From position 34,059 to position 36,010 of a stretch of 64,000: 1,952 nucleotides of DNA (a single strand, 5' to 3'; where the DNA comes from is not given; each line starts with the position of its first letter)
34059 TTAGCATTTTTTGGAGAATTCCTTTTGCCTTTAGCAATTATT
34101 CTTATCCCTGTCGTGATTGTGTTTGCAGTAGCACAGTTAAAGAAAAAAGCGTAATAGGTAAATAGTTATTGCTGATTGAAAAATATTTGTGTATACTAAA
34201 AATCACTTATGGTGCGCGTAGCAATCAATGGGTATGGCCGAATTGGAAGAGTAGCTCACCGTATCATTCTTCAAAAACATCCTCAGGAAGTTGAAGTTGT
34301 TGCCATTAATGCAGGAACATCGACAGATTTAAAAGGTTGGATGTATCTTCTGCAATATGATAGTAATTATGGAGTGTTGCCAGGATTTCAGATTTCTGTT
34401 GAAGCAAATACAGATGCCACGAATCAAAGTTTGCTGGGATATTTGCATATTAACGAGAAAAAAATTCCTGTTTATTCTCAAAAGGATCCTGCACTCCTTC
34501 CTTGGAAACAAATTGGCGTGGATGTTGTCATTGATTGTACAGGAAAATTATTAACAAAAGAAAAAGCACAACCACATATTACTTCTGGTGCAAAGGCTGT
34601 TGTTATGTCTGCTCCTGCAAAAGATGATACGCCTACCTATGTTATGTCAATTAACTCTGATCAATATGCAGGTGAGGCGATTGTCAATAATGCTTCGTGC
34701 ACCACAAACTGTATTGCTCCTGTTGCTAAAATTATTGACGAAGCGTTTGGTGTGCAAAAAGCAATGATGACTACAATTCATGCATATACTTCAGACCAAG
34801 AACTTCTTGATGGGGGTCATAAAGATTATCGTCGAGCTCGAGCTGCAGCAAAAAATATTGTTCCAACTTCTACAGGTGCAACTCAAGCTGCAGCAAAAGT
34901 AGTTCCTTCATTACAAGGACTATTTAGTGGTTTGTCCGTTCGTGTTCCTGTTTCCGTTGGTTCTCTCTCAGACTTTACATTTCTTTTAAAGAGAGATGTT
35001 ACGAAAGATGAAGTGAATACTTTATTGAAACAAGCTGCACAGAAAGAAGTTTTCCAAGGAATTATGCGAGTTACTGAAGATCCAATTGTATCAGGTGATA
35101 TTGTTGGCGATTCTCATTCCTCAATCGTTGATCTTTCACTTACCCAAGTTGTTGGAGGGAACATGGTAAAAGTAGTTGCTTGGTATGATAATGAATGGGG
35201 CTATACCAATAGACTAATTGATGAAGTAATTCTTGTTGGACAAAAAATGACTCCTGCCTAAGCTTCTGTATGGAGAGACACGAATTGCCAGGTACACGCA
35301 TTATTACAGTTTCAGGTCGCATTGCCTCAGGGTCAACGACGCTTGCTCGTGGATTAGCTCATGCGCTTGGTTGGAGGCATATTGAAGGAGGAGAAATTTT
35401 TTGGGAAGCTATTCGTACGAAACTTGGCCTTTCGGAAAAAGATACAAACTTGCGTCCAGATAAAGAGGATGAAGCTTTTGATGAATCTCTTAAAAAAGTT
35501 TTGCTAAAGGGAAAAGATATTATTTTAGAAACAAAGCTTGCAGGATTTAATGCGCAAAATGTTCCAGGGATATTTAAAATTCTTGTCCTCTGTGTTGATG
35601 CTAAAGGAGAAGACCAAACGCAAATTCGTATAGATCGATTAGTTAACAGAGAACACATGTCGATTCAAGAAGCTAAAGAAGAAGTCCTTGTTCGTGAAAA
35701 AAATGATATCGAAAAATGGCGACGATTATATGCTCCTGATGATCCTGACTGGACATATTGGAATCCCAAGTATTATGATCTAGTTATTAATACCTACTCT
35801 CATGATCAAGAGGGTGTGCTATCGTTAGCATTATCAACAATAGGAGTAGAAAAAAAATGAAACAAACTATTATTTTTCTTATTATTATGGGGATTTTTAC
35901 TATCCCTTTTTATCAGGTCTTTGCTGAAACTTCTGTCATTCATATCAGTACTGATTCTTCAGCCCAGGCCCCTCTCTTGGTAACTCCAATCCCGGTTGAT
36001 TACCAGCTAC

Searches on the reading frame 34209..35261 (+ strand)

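Call 81: search_protein_families(library=ncbifam, proteins=[window:34209-35261:+], max_evalue=0.00001)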
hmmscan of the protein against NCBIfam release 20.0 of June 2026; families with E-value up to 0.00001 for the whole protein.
window:34209-35261:+ (350 aa): 11 families
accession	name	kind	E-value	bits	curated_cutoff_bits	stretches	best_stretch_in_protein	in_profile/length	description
TIGR01534.1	GAPDH-I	equivalog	3.5e-118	394.6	367.2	1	3-338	1-330/330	type I glyceraldehyde-3-phosphate dehydrogenase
NF005830.0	PRK07729.1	equivalog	8.8e-111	370.1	546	1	1-348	2-335/343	glyceraldehyde-3-phosphate dehydrogenase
NF005641.0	PRK07403.1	equivalog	1.7e-102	343.1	616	1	1-346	1-335/337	type I glyceraldehyde-3-phosphate dehydrogenase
NF033735.1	G3PDH_Arsen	exception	1.5e-95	320.4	450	1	4-338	1-321/323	ArsJ-associated glyceraldehyde-3-phosphate dehydrogenase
NF011954.0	PRK15425.1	equivalog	2.6e-90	302.9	662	1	2-340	3-326/331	glyceraldehyde-3-phosphate dehydrogenase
NF010058.0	PRK13535.1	equivalog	2.2e-87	293.3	539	1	1-341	2-331/339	erythrose-4-phosphate dehydrogenase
TIGR01532.1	E4PD_g-proteo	equivalog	9.6e-87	291.3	530.55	1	3-338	1-325/325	erythrose-4-phosphate dehydrogenase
NF006512.0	PRK08955.1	equivalog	5e-84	282.5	563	1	2-345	3-332/334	glyceraldehyde-3-phosphate dehydrogenase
NF006139.0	PRK08289.1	equivalog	2.1e-74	250.9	431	1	4-338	131-464/480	glyceraldehyde-3-phosphate dehydrogenase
NF003251.0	PRK04207.1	equivalog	3.7e-12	45.9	185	1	104-277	80-246/343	type II glyceraldehyde-3-phosphate dehydrogenase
NF011456.0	PRK14874.1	equivalog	1.7e-07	30.6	223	0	101-192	64-159/346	aspartate-semialdehyde dehydrogenase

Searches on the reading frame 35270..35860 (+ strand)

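Call 81: search_protein_families(library=ncbifam, proteins=[window:35270-35860:+], max_evalue=0.00001)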
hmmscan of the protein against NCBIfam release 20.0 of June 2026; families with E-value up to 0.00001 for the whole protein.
window:35270-35860:+ (196 aa): 1 family
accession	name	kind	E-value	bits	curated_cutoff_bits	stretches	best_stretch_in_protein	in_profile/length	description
TIGR02173.1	cyt_kin_arch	equivalog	8e-22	78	102.1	1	11-186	2-163/169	(d)CMP kinase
